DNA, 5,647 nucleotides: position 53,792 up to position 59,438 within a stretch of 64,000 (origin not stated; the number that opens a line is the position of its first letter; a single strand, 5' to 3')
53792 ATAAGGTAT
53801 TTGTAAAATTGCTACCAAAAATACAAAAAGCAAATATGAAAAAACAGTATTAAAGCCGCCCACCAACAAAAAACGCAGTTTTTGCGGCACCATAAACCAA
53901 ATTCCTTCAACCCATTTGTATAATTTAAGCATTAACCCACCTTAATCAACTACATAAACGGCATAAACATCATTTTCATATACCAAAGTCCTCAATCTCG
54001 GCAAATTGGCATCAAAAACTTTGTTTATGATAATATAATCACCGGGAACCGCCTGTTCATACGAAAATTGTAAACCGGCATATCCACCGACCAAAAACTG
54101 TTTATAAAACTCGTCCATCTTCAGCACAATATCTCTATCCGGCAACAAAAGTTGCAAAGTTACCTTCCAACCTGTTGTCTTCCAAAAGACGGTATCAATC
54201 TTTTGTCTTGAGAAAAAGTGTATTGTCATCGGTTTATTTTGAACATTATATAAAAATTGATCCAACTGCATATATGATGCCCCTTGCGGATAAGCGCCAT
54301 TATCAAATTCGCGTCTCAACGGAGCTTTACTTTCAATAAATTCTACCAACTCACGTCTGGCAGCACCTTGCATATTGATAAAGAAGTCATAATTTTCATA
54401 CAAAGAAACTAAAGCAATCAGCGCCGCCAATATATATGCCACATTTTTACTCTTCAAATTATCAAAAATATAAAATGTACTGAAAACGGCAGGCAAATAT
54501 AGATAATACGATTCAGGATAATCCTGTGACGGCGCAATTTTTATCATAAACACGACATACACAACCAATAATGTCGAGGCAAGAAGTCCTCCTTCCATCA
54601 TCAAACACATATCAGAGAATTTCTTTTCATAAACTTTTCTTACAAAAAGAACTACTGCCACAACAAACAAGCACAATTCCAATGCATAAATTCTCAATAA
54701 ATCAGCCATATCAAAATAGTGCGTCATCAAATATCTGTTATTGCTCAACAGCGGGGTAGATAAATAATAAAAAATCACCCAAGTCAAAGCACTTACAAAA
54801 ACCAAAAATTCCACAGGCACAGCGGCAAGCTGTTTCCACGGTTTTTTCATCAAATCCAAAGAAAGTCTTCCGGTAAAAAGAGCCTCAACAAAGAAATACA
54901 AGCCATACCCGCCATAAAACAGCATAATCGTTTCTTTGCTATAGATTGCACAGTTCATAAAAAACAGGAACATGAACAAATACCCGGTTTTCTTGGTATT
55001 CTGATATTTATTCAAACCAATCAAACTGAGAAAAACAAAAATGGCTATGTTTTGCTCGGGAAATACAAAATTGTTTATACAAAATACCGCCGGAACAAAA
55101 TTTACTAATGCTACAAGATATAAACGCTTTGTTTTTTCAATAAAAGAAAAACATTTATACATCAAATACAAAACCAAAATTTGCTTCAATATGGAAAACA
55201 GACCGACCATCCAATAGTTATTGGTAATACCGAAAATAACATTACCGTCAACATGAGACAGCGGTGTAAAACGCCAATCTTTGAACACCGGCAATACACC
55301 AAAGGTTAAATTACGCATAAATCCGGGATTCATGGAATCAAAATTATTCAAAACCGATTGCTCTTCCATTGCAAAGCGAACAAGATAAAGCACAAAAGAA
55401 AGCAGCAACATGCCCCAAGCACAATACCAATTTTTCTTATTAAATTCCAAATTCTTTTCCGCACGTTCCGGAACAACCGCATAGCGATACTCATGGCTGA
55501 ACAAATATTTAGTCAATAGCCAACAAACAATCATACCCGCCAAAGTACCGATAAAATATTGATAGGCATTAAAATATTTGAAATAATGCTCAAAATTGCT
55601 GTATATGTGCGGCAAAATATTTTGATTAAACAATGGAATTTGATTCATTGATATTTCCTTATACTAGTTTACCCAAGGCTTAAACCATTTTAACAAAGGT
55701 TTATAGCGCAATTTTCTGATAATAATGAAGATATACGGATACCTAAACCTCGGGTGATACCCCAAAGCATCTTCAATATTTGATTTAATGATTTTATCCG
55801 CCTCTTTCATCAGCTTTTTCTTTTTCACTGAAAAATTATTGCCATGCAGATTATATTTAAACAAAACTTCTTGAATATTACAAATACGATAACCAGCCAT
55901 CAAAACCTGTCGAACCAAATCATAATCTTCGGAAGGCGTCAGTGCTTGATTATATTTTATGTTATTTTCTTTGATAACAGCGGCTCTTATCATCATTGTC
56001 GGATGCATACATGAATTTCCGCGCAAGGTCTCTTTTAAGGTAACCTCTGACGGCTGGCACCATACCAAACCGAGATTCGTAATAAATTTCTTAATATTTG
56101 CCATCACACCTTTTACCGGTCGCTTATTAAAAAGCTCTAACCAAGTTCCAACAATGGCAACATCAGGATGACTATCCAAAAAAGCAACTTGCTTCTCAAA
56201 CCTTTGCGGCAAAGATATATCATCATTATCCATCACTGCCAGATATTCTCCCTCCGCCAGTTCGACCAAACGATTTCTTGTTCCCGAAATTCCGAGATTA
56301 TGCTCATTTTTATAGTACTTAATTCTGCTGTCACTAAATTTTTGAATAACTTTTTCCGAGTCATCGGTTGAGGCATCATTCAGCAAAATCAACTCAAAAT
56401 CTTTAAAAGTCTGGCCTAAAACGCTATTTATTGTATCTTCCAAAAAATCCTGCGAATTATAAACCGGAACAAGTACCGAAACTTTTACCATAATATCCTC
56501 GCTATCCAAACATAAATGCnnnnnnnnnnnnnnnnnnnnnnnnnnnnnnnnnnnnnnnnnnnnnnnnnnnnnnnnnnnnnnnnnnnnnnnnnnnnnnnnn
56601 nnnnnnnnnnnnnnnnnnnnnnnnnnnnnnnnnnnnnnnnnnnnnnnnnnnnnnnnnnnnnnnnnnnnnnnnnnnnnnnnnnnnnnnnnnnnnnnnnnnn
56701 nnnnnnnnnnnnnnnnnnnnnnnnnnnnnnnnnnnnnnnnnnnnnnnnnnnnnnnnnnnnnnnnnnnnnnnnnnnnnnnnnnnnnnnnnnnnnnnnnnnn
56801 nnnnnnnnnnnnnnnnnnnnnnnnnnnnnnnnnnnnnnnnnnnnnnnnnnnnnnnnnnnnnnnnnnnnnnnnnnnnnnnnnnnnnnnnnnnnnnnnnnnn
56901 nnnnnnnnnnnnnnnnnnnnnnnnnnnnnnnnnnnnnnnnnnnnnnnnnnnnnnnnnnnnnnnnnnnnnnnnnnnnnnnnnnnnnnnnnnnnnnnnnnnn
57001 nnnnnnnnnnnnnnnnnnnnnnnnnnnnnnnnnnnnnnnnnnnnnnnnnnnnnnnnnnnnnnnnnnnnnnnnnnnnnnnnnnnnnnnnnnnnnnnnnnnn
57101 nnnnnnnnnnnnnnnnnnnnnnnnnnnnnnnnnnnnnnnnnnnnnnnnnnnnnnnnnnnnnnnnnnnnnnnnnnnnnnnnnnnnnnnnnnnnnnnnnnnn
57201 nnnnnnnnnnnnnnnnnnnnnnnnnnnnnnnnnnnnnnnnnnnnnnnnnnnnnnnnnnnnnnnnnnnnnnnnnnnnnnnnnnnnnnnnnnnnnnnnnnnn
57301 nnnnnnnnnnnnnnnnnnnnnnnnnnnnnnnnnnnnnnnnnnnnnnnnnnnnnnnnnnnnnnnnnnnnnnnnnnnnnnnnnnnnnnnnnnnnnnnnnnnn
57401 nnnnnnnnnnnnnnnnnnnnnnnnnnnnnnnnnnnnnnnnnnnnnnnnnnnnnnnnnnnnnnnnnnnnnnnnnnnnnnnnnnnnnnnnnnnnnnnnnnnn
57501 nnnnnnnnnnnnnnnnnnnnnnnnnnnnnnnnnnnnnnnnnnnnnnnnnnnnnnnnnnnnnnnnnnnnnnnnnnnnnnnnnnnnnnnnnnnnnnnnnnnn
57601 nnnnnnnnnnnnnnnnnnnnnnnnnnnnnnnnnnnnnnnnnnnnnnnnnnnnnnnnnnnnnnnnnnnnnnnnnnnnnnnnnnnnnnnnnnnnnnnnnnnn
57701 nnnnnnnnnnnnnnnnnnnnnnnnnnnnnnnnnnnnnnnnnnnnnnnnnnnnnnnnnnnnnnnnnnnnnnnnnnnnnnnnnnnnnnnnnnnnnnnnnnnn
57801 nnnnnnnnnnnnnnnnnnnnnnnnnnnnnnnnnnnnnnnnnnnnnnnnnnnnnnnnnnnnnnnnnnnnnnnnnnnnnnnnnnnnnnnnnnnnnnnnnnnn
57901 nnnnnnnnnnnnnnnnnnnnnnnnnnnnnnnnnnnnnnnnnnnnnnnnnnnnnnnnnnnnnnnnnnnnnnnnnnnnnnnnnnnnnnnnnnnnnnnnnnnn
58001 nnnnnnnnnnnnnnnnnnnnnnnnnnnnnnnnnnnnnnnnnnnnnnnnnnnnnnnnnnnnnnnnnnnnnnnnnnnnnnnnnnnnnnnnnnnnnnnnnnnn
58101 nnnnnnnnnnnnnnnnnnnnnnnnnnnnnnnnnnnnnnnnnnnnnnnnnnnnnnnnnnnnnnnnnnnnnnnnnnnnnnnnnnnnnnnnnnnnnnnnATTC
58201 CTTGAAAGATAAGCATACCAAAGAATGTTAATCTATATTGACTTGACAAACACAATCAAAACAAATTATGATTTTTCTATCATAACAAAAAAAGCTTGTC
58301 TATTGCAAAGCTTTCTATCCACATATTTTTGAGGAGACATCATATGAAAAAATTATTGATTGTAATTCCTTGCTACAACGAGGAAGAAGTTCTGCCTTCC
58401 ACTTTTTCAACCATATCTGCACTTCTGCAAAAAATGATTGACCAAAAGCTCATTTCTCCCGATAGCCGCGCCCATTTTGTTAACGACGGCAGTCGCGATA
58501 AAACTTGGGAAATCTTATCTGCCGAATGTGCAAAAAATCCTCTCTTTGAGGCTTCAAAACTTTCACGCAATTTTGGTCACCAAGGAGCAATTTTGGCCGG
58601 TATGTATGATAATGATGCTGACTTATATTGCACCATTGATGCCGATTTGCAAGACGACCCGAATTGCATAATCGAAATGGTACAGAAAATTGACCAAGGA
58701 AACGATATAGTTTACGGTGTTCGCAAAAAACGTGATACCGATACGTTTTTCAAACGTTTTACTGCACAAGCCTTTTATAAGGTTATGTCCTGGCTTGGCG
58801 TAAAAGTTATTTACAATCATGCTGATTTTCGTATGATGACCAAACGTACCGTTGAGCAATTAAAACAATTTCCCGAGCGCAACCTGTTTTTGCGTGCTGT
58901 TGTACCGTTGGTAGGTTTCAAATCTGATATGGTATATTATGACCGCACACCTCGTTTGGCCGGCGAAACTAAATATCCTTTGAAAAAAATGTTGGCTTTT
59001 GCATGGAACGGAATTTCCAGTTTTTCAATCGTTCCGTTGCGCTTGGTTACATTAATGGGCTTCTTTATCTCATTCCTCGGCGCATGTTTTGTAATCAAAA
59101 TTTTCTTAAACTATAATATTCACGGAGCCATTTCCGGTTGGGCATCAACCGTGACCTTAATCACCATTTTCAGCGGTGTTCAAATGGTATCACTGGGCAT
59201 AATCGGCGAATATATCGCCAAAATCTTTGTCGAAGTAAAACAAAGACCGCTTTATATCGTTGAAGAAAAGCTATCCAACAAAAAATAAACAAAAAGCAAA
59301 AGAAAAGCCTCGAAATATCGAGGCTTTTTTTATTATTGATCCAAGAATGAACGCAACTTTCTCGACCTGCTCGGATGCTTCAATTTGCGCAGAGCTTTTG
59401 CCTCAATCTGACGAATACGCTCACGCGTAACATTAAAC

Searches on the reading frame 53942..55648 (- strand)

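Call 44: search_protein_families(library=pfam, proteins=[window:53942-55648:-], max_evalue=0.001)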
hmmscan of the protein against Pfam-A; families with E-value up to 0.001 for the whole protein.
window:53942-55648:- (568 aa): 1 family
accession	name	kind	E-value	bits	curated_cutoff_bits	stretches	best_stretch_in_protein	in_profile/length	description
PF13231.12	PMT_2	-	0.00027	21.6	26.1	1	142-290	18-160/160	Dolichyl-phosphate-mannose-protein mannosyltransferase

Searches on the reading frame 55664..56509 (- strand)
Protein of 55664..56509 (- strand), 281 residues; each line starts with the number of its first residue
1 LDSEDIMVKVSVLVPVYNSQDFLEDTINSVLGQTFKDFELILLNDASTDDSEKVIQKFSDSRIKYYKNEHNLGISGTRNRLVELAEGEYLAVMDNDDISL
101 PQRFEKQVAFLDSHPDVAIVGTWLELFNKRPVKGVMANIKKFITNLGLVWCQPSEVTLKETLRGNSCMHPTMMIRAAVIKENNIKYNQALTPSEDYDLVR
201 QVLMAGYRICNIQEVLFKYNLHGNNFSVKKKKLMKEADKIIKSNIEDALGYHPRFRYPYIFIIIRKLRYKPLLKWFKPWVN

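Call 44: search_protein_families(library=pfam, proteins=[window:55664-56509:-], max_evalue=0.001)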
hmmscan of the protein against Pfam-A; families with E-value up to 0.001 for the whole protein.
window:55664-56509:- (281 aa): 4 families
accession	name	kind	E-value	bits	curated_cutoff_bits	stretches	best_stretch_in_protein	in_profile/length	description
PF00535.33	Glycos_transf_2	-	1.8e-33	116.3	23.3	1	11-128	1-120/168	Glycosyl transferase family 2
PF13641.12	Glyco_tranf_2_3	-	1.4e-19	71.4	27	1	10-214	3-206/230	Glycosyltransferase like family 2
PF10111.15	Glyco_tranf_2_2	-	4.6e-13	49.7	27.3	1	11-127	1-127/276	Glycosyltransferase like family 2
PF13632.12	Glyco_trans_2_3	-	4.5e-06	27.1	27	1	90-218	2-122/198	Glycosyl transferase family group 2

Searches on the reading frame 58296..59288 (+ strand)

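Call 44: search_protein_families(library=pfam, proteins=[window:58296-59288:+], max_evalue=0.001)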
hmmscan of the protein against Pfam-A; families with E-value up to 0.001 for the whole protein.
window:58296-59288:+ (330 aa): 1 family
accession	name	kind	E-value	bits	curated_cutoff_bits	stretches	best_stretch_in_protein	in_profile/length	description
PF00535.33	Glycos_transf_2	-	5.7e-24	85.4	23.3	1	22-187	2-165/168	Glycosyl transferase family 2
